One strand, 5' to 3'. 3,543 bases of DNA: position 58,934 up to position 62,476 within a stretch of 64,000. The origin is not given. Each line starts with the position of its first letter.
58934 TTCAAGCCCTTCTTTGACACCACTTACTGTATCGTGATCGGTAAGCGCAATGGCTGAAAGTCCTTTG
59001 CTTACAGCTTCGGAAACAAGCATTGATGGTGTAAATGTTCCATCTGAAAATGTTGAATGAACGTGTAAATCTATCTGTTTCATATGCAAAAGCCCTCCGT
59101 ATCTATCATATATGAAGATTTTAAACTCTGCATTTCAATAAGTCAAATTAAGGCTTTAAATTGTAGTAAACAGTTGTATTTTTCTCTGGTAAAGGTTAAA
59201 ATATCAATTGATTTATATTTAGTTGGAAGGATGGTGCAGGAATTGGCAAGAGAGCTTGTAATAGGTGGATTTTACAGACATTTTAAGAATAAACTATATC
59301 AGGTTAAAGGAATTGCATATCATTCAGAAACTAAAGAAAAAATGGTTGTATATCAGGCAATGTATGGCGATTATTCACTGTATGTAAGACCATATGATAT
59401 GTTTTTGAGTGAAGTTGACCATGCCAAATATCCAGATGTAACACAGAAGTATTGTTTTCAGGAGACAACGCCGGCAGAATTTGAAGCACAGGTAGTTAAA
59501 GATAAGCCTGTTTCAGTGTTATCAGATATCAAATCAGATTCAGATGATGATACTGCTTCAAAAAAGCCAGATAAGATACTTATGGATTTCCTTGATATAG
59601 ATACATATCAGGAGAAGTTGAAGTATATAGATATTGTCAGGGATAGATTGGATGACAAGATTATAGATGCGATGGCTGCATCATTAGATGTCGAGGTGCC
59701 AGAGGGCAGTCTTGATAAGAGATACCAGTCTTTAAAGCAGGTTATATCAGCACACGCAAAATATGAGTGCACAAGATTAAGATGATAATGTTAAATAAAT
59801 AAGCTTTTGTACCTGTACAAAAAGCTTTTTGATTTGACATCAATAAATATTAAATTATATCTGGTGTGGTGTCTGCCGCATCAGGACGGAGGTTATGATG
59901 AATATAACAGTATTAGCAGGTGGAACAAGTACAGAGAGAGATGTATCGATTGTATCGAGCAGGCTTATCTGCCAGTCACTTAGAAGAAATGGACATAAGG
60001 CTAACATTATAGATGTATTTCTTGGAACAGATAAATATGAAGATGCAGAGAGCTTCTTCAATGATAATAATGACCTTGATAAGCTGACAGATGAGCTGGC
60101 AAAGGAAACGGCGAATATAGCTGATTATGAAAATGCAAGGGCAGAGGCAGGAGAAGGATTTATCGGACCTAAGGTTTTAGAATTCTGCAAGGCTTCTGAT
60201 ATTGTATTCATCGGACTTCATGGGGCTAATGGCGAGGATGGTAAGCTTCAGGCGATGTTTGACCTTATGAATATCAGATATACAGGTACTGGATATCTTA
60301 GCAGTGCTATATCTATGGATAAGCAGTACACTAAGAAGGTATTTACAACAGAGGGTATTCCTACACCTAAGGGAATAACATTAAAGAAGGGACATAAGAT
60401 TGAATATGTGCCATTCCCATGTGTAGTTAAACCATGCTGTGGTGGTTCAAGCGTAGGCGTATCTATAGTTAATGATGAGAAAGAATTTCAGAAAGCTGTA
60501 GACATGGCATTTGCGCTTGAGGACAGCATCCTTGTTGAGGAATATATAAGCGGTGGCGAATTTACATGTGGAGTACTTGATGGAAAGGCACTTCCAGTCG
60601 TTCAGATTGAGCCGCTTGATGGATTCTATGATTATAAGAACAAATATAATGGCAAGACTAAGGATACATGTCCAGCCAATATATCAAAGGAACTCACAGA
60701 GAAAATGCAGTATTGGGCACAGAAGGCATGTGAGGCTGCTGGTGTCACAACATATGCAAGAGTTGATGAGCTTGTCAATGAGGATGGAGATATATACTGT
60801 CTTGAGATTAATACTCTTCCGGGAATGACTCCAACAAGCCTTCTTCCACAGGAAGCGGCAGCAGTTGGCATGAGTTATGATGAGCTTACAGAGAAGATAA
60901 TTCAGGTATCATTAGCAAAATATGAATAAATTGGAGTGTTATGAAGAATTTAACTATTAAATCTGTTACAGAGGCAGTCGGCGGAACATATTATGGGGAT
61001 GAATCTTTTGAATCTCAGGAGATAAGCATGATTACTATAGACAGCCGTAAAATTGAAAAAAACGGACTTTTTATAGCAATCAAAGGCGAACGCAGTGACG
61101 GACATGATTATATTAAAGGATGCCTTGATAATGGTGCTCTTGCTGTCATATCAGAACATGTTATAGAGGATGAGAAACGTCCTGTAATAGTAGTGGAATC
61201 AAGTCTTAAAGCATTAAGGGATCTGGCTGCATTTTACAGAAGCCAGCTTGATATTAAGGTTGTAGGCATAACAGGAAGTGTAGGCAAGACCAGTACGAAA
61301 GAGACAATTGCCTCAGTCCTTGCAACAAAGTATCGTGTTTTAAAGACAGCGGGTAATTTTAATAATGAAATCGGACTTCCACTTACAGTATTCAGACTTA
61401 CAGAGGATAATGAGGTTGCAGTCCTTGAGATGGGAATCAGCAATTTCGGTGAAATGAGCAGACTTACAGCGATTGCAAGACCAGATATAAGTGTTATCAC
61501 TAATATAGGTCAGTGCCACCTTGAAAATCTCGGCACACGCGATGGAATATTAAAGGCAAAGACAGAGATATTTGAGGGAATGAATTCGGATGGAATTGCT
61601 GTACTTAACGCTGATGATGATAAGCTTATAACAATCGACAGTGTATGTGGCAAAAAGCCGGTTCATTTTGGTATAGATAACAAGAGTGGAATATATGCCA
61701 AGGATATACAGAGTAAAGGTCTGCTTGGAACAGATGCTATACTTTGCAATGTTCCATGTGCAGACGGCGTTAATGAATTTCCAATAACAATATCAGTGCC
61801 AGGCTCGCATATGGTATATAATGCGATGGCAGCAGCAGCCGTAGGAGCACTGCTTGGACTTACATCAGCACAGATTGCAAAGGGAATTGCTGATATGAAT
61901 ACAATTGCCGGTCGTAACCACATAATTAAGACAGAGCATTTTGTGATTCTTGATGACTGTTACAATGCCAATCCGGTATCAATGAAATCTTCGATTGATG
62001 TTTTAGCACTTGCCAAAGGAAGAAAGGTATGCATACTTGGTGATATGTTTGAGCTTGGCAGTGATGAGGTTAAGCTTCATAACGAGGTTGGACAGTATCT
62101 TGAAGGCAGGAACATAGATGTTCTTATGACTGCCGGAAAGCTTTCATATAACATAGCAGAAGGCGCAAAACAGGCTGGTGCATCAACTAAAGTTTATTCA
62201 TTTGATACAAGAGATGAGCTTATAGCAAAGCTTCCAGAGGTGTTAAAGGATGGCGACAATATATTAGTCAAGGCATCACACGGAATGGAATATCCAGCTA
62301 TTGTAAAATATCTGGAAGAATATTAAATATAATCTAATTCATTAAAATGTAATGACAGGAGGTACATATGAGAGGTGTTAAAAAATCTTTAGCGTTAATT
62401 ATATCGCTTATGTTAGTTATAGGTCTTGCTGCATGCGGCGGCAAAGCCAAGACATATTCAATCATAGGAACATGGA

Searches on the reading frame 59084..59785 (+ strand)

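Call 54: search_protein_families(library=pfam, proteins=[window:59084-59785:+])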
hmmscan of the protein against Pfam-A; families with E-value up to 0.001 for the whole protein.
window:59084-59785:+ (233 aa): 1 family
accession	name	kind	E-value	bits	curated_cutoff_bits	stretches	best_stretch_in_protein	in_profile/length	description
PF07866.17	DUF1653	-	7.5e-24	84.3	23.5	1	63-117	2-58/62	Protein of unknown function (DUF1653)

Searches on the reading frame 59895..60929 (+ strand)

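Call 54: search_protein_families(library=pfam, proteins=[window:59895-60929:+])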
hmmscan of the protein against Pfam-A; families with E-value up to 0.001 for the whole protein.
window:59895-60929:+ (344 aa): 8 families
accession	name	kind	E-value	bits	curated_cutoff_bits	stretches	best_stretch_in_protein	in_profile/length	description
PF07478.18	Dala_Dala_lig_C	-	1.6e-49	168.6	24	1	168-337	31-204/204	D-ala D-ala ligase C-terminus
PF01820.27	Dala_Dala_lig_N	-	3.9e-24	85.9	34.6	1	3-131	1-120/121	D-ala D-ala ligase N-terminus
PF13535.11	ATP-grasp_4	-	1.3e-12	48.1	27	1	173-308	2-151/160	ATP-grasp domain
PF02655.19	ATP-grasp_3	-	1.4e-12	48.5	23.2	1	142-307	3-155/160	ATP-grasp domain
PF02786.22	CPSase_L_D2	-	1.4e-08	35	19.8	1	169-307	34-178/211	Carbamoyl-phosphate synthase L chain, ATP binding domain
PF08443.16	RimK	-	1.7e-06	28.2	21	1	142-313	3-171/188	RimK-like ATP-grasp domain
PF01071.24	GARS_A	-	1.2e-05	25.7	27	1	142-233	2-105/194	Phosphoribosylglycinamide synthetase, ATP-grasp (A) domain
PF02222.28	ATP-grasp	-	0.00014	22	27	1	151-219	4-77/179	ATP-grasp domain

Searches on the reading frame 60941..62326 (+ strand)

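Call 54: search_protein_families(library=pfam, proteins=[window:60941-62326:+])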
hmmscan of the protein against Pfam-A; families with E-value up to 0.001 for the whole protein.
window:60941-62326:+ (461 aa): 3 families
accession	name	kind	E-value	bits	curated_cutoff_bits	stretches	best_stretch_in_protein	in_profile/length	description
PF08245.18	Mur_ligase_M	-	2.4e-47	161.9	24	1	110-301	1-199/200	Mur ligase middle domain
PF02875.26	Mur_ligase_C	-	7.9e-19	69.2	28.4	1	324-446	1-126/127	Mur ligase, glutamate ligase domain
PF01225.30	Mur_ligase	-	4.2e-11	43.5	21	1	27-99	1-94/95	Mur ligase family, catalytic domain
